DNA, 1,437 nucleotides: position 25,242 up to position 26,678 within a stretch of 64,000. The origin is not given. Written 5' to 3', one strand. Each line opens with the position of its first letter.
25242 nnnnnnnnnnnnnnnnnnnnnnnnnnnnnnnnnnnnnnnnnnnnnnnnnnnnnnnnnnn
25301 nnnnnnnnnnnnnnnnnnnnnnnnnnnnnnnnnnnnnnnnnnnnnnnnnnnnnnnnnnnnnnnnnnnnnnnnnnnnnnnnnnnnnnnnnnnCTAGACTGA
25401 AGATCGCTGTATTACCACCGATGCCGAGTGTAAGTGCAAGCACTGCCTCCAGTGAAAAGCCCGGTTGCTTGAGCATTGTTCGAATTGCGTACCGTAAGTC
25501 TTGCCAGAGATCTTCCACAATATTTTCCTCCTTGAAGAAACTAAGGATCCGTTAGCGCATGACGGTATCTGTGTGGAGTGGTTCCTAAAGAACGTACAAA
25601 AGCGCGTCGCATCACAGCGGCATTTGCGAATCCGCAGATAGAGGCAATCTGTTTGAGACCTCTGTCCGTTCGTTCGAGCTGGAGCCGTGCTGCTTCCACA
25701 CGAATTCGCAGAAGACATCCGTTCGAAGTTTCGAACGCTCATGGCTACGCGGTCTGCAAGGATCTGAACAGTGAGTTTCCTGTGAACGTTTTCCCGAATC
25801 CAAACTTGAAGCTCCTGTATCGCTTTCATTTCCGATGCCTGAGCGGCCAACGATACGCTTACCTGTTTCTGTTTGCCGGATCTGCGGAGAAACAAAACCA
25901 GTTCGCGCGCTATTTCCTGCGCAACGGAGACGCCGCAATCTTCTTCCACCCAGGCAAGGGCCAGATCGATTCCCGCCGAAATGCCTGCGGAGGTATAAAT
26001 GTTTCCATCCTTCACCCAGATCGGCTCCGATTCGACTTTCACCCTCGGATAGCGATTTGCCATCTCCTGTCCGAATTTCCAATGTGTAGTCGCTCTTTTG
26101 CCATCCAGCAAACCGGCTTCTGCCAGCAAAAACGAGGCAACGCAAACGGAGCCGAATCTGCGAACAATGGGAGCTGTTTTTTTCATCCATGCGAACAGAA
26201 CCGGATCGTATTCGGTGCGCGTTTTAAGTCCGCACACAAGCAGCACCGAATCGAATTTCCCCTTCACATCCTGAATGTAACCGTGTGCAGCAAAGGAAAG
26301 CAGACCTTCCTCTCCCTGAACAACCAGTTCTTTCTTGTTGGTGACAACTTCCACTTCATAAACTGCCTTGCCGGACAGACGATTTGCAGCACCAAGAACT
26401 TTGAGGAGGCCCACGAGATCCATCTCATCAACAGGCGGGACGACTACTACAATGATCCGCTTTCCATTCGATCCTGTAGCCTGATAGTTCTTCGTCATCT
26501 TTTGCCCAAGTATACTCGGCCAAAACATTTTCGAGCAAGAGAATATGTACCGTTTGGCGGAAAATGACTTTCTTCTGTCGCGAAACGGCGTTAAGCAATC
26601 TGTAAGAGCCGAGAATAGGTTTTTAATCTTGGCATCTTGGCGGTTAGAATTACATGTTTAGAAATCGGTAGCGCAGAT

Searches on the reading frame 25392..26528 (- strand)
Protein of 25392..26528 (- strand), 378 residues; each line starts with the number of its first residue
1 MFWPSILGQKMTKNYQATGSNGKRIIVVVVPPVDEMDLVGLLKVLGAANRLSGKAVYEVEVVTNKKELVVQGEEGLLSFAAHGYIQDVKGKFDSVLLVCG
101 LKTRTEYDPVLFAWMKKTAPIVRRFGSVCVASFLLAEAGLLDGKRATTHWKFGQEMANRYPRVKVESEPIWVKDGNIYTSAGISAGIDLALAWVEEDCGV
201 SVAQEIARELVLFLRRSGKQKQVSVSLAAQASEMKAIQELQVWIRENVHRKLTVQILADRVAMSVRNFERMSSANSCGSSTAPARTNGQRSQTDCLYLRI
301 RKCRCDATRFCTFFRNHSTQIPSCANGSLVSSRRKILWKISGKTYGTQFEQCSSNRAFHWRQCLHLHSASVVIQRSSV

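Call 60: search_protein_families(library=pfam, proteins=[window:25392-26528:-], max_evalue=0.00001)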
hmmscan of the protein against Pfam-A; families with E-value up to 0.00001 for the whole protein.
window:25392-26528:- (378 aa): 1 family
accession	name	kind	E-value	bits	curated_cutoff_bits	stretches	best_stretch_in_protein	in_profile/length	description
PF01965.30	DJ-1_PfpI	-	3.7e-21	76.1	26.6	1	23-195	1-164/165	DJ-1/PfpI family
